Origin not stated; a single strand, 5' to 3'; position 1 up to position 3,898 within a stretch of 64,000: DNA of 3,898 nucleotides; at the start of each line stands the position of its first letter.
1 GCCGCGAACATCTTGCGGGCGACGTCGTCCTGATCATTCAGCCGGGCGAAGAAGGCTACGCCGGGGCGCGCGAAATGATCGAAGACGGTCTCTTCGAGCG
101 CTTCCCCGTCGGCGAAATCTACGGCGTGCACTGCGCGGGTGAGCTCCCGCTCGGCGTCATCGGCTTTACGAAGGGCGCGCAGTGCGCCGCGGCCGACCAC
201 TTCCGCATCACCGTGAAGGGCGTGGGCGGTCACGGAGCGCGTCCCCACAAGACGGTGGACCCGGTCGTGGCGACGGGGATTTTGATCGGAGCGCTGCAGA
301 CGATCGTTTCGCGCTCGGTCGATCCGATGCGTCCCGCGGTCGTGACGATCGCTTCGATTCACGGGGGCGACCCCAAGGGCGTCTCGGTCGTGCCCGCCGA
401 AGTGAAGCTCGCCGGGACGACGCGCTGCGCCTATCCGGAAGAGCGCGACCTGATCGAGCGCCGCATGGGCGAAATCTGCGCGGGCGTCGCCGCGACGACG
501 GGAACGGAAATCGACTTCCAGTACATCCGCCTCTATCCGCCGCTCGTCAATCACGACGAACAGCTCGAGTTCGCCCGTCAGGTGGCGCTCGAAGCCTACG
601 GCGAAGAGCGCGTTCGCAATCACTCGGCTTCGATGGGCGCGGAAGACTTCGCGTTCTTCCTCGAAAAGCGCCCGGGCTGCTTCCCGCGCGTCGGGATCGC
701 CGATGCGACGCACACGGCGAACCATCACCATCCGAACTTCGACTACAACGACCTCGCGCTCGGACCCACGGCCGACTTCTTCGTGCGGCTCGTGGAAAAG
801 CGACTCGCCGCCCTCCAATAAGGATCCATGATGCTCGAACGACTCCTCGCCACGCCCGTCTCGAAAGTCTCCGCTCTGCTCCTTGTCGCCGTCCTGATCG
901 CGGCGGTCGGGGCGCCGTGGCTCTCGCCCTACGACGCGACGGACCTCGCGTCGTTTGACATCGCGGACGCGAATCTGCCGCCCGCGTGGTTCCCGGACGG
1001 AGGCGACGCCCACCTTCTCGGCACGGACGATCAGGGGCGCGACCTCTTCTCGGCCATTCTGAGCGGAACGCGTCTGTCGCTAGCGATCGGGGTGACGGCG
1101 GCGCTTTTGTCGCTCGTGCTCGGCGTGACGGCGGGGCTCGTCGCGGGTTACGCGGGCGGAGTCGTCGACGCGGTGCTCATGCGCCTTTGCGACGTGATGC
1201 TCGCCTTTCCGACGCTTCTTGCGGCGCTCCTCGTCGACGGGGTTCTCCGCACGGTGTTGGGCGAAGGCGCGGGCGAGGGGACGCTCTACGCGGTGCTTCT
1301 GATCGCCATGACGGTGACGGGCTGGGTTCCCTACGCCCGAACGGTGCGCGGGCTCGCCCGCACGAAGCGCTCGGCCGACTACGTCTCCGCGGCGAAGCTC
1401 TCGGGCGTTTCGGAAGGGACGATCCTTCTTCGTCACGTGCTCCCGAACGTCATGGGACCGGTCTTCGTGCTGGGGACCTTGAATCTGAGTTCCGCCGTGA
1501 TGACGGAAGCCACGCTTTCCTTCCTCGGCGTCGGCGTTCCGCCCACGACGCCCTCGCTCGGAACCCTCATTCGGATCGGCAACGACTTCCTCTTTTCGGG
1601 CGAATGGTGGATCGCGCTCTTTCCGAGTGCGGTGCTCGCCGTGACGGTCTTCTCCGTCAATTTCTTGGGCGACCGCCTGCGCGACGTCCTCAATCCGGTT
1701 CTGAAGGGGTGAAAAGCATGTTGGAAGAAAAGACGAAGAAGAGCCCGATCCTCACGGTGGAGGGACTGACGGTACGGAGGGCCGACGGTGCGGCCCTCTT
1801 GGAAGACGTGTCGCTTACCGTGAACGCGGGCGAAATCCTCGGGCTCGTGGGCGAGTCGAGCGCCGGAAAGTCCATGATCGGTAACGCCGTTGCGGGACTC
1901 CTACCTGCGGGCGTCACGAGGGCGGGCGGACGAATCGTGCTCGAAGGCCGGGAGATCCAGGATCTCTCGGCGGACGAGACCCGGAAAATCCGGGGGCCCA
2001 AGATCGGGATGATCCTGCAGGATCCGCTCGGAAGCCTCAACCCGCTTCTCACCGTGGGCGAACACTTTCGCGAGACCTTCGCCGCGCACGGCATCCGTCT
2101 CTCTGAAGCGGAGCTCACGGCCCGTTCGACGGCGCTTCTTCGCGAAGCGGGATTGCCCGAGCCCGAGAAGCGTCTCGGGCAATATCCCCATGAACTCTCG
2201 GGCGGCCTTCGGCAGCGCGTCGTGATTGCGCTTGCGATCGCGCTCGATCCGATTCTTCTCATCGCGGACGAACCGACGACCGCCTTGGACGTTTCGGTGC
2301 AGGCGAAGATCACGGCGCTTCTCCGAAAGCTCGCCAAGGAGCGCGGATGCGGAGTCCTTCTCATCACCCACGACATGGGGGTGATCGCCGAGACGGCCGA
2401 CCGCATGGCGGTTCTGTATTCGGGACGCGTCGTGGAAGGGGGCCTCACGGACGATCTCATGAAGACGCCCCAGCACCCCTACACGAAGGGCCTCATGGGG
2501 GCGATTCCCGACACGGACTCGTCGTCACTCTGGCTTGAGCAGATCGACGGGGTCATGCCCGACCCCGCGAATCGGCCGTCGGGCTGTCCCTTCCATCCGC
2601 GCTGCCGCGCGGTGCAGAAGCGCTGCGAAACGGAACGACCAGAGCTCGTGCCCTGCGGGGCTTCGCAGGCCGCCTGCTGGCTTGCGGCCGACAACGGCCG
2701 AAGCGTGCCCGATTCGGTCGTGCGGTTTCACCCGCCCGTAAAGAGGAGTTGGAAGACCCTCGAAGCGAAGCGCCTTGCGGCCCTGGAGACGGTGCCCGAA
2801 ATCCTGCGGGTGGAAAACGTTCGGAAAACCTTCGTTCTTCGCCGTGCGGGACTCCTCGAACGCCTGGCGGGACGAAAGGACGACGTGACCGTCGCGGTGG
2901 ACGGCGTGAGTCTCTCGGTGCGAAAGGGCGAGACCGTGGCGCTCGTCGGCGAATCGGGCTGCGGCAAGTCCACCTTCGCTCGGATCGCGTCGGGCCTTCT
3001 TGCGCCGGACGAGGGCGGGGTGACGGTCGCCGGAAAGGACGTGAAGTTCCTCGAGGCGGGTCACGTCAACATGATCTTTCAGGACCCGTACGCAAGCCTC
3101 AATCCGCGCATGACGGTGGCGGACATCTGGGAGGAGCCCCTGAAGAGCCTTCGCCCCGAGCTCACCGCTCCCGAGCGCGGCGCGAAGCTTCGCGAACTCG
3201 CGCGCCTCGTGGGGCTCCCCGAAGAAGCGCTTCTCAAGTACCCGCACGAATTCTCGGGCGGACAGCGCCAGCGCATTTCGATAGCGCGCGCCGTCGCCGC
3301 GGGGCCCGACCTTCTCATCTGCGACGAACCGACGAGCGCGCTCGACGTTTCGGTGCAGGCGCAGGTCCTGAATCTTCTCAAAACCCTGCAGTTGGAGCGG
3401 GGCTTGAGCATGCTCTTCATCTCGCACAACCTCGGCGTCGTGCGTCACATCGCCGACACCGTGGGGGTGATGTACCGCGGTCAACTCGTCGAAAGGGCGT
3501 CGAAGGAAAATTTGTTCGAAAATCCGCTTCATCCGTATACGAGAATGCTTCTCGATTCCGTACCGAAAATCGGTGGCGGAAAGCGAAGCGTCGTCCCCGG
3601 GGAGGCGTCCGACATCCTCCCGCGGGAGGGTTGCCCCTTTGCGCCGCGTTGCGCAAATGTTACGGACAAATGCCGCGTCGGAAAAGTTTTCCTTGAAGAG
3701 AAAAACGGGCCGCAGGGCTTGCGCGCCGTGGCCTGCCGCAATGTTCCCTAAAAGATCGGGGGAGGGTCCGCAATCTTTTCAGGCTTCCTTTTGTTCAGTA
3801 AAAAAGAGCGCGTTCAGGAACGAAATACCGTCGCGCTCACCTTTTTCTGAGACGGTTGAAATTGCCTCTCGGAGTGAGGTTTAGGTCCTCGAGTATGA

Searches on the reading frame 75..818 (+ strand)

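Call 6: search_protein_families(library=pfam, proteins=[window:75-818:+], max_evalue=0.001)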
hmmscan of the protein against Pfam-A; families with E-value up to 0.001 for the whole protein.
window:75-818:+ (248 aa): 2 families
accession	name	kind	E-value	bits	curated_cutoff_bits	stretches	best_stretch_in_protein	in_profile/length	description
PF01546.33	Peptidase_M20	-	5.5e-15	56.3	24.6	1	1-241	79-205/206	Peptidase family M20/M25/M40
PF07687.19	M20_dimer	-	9e-07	29.3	21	1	42-131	8-95/107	Peptidase dimerisation domain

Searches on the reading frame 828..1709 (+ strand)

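Call 6: search_protein_families(library=pfam, proteins=[window:828-1709:+], max_evalue=0.001)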
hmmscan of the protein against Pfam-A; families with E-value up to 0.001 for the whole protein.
window:828-1709:+ (294 aa): 2 families
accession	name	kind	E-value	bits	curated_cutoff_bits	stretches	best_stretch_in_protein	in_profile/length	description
PF00528.27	BPD_transp_1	-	2.8e-26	92.8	26.4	1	99-291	1-181/184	Binding-protein-dependent transport system inner membrane component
PF12911.12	OppC_N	-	1.8e-05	25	23.9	1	2-52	6-53/53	N-terminal TM domain of oligopeptide transport permease C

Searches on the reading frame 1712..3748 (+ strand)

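Call 71: search_protein_families(library=pfam, proteins=[window:1712-3748:+], max_evalue=1)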
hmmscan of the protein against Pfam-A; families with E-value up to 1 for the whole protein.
window:1712-3748:+ (679 aa): 20 families
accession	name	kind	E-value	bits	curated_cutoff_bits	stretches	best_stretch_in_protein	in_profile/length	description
PF00005.33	ABC_tran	-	2e-61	207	25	2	397-542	2-137/137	ABC transporter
PF08352.17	oligo_HPY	-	7.1e-38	129.3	27.1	2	241-305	1-65/65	Oligopeptide/dipeptide transporter, C-terminal region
PF13304.12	AAA_21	-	8e-09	36.4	27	2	152-225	228-303/304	AAA domain, putative AbiEii toxin, Type IV TA system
PF02463.25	SMC_N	-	8.7e-08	32.3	40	2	11-233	108-209/220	RecF/RecN/SMC N terminal domain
PF13401.12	AAA_22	-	1.8e-06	28.7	27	1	409-570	8-121/130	AAA domain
PF13191.12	AAA_16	-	2.9e-06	28.3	32.6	2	402-492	18-94/167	AAA ATPase domain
PF13555.12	AAA_29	-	0.00068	19.8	27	1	398-422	14-38/61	P-loop containing region of AAA domain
PF01078.27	Mg_chelatase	-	0.0018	18.1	20.3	0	405-433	21-49/207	Magnesium chelatase, subunit ChlI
PF03193.22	RsgA_GTPase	-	0.0059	16.9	30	1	405-423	105-123/174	RsgA GTPase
PF20703.3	nSTAND1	-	0.0075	16.4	27.1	1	387-430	18-55/379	Novel STAND NTPase 1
PF13481.12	AAA_25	-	0.021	14.9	27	1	404-424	31-51/195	AAA domain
PF01926.29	MMR_HSR1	-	0.04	14.5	21.9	0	408-424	1-17/113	50S ribosome-binding GTPase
PF05729.18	NACHT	-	0.06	13.6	26.7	1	408-424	2-18/167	NACHT domain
PF00158.32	Sigma54_activat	-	0.086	13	20.2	1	388-425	4-41/168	Sigma-54 interaction domain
PF00910.28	RNA_helicase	-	0.11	13.4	21.5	1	410-447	2-44/105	RNA helicase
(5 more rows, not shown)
